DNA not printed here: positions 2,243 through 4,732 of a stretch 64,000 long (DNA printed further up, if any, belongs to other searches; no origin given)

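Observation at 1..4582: Two-gene module: tandem AAA+ ATPase plus a very large uncharacterised partner protein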

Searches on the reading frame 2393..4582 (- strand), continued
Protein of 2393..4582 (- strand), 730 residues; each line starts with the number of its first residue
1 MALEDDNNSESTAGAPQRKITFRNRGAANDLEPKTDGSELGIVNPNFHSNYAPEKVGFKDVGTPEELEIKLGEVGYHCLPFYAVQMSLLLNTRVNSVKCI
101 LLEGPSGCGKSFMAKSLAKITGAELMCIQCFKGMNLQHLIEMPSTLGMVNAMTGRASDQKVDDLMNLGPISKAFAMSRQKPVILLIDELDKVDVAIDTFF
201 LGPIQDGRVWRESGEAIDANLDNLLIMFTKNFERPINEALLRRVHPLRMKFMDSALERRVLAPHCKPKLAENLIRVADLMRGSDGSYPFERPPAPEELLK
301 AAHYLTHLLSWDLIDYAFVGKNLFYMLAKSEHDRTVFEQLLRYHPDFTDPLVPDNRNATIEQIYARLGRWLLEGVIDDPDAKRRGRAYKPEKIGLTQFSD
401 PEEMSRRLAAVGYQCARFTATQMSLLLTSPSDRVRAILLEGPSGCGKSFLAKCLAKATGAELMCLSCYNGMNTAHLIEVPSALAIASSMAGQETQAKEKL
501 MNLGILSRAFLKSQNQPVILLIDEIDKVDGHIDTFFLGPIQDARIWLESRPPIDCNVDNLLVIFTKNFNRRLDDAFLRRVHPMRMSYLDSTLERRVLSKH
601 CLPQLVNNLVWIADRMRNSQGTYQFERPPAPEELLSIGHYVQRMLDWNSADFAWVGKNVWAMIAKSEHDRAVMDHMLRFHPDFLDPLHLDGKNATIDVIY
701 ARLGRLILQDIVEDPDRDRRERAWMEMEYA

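Call 49: search_protein_representatives(alignment_id=A1)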
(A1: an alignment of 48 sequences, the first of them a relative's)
Query: 48 sequences, 1053 profile positions. Proteins with E-value up to 0.001 (for the whole library): 65; up to 1e-10: 58; up to 1e-30: 49. The best 65 are listed.
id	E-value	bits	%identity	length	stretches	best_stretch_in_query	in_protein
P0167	0.0e+00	1689.6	-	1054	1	1-1050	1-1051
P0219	0.0e+00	1470.6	-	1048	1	1-1037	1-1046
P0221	0.0e+00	1321.0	-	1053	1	2-1043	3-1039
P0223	0.0e+00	1197.8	-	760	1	294-1052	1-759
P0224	3.4e-240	816.4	-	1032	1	7-1041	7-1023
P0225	6.1e-235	799.0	-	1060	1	6-1046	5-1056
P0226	1.2e-204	698.7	-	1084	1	4-1036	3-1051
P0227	8.2e-188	642.9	-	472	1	585-1052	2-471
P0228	6.2e-179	613.6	-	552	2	598-1035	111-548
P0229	1.5e-155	536.1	-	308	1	103-410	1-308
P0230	1.9e-150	519.2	-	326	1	723-1044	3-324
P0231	5.8e-129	448.1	-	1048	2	477-1035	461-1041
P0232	4.1e-126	438.7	-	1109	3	408-1048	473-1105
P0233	5.5e-120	418.4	-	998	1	52-977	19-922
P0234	3.2e-117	409.2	-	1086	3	478-1038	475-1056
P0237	2.1e-100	353.6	-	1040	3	474-1005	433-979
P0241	1.2e-86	308.0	-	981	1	41-968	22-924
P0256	3.5e-56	207.1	-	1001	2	290-1033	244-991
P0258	4.6e-52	193.5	-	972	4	474-1005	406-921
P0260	4.6e-49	183.6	-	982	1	72-1037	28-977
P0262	1.7e-40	155.2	-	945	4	624-971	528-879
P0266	1.5e-36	142.2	-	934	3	74-257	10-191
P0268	2.1e-33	131.7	-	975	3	70-260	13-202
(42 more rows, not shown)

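Call 50: find_encoding_contigs(protein=P0232, flank=6000, max_places=2)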
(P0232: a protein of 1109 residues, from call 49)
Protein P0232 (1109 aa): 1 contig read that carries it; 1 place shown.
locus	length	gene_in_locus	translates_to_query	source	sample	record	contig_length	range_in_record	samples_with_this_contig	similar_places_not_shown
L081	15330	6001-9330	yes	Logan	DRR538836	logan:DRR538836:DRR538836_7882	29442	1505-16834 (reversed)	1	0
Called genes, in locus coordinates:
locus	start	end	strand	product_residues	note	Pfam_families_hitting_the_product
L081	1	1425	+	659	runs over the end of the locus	PF00069:Pkinase, PF07714:PK_Tyr_Ser-Thr, PF03109:ABC1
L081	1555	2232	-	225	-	PF10502:Peptidase_S26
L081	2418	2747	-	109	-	-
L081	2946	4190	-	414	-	PF01425:Amidase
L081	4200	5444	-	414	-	PF01875:Memo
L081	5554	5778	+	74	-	-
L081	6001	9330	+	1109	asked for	-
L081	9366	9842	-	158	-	PF07386:DUF1499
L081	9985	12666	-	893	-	PF13671:AAA_33 (faint), PF03193:RsgA_GTPase (faint), PF00004:AAA, PF07724:AAA_2, PF07728:AAA_5, PF00004:AAA, PF07728:AAA_5, PF13401:AAA_22 (weak), +7 more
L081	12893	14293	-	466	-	PF10396:TrmE_N, PF12631:MnmE_helical, PF00350:Dynamin_N (faint), PF01926:MMR_HSR1, PF02421:FeoB_N (faint)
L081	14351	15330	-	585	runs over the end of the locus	PF14849:YidC_periplas, PF02096:60KD_IMP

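Call 51: find_encoding_contigs(protein=P0260, flank=6000, max_places=2)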
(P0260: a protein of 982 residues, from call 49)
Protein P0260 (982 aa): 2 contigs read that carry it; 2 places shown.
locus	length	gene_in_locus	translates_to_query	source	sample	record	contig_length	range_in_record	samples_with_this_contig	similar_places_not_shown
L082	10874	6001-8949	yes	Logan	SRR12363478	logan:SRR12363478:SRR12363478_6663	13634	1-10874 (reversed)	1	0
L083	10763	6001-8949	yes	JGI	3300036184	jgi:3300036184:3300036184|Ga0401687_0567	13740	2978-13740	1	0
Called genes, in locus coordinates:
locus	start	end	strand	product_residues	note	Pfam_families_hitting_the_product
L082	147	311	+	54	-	-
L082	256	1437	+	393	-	-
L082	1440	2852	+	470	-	-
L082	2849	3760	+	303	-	-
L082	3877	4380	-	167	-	PF06127:Mpo1-like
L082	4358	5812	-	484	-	-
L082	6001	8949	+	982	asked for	-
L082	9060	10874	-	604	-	?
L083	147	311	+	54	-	-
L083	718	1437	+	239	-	-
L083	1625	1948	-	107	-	-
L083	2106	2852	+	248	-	-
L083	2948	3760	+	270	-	-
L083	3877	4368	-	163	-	PF06127:Mpo1-like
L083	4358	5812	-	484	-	-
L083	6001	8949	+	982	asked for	-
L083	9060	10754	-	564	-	PF13191:AAA_16 (faint), PF00004:AAA, PF07724:AAA_2 (weak), PF07728:AAA_5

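Call 54: predict_structure(alignment_id=A1)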
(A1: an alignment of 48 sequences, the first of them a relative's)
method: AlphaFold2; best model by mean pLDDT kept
length: 1054 residues; sequences in the alignment: 48
mean_pLDDT: 87.1   pTM: 0.81
mean pLDDT of the five models: 87.1, 85.8, 84.9, 84.6, 83.7
residues with pLDDT >= 90: 680; 70-90: 278; 50-70: 34; < 50: 62
segments of 3 or more residues with pLDDT < 50: 1-6, 15-31, 43-57, 257-264, 1041-1054
pLDDT, mean of each block of 10 residues (from residue 1): 47 46 41 51 43 50 84 84 71 90 94 92 86 84 92 91 88 90 82 91 91 91 90 91 93 63 58 83 90 94 92 83 91 87 94 95 77 88 88 93 91 94 94 98 94 91 96 93 92 96 95 88 89 91 88 88 91 92 84 95 95 90 93 95 94 95 93 97 96 89 94 96 88 87 93 95 95 92 96 95 95 93 96 94 93 93 95 95 95 86 88 94 93 95 94 92 93 81 91 90 93 92 91 78 34 30
secondary structure, 60 per line:
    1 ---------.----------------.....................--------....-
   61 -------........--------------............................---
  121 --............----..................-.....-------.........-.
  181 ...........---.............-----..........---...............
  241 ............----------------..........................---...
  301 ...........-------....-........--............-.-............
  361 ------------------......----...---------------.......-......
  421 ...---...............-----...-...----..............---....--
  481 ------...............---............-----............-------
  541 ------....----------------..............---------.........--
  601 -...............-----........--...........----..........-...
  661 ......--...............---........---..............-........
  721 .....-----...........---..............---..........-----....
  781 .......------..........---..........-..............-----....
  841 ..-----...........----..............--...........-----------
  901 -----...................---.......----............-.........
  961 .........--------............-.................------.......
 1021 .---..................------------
elements in order (helices of 4 or more, strands of 3 or more residues): H27-47 H56-59 H68-75 H90-117 H123-134 H139-156 H158-162 H170-178 H180-191 H195-207 H213-222 H226-252 H269-294 H299-311 H319-322 H324-331 H334-345 H349-360 H379-384 H407-413 H415-423 H427-441 H458-471 H475-478 H487-501 H505-516 H522-533 H547-550 H567-580 H590-598 H602-615 H622-629 H632-642 H647-656 H658-666 H669-683 H687-694 H698-711 H713-725 H731-741 H745-758 H762-771 H777-787 H794-803 H807-816 H818-831 H837-842 H848-858 H863-876 H879-889 H906-924 H928-934 H939-950 H952-969 H978-989 H991-1007 H1014-1021 H1025-1042

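Call 67: search_protein_families(library=pfam, proteins=[P0123, P0129, P0144, P0151, P0190, P0232, P0260, P0241, P0256], max_evalue=0.1)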
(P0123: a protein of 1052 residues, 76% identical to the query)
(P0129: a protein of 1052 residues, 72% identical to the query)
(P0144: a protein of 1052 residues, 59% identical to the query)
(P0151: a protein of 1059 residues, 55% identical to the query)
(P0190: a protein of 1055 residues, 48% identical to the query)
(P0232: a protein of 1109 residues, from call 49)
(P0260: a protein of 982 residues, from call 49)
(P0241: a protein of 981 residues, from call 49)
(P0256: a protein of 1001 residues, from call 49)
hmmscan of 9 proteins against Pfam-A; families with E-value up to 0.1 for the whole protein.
P0123 (1052 aa): 1 family
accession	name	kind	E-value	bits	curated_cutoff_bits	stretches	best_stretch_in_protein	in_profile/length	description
PF00191.25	Annexin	-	1.8e-05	25.2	25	0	211-244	16-49/66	Annexin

P0129 (1052 aa): 1 family
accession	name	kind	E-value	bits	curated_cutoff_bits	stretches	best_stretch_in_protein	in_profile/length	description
PF00191.25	Annexin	-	1.4e-05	25.5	25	0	483-511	27-55/66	Annexin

P0144 (1052 aa): 2 families
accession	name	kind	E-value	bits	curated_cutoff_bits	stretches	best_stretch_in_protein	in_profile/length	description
PF00191.25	Annexin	-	2.1e-07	31.4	25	0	490-514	33-57/66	Annexin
PF17114.10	Nod1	-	0.091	13.4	28.2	0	661-717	77-127/145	Gef2-related medial cortical node protein Nod1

P0151 (1059 aa): 1 family
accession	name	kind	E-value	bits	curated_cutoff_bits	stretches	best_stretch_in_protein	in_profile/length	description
PF00191.25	Annexin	-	1.8e-07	31.6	25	0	221-243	17-39/66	Annexin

P0190 (1055 aa): 1 family
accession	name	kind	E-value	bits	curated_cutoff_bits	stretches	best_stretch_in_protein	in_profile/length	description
PF00191.25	Annexin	-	1.1e-08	35.5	25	0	486-512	30-56/66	Annexin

P0232 (1109 aa): 0 families

P0260 (982 aa): 2 families
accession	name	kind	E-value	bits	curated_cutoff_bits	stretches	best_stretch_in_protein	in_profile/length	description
PF23925.1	A-sol_ELP1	-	0.073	13.3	27.6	0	217-291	51-125/203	ELP1 alpha-solenoid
PF05796.17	Chordopox_G2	-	0.082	12.8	25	0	262-317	5-60/215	Chordopoxvirus protein G2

P0241 (981 aa): 2 families
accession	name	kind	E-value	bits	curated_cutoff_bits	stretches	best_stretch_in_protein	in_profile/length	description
PF00191.25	Annexin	-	0.015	15.8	25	1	436-469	18-51/66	Annexin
PF00585.24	Thr_dehydrat_C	-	0.048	13.9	27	0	576-619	17-60/91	C-terminal regulatory domain of Threonine dehydratase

P0256 (1001 aa): 1 family
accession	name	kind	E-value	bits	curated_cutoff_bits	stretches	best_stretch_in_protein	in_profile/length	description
PF25570.1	TPR_DENND3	-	0.053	13.9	27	0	520-566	57-103/115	DENND3-like, TPR repeats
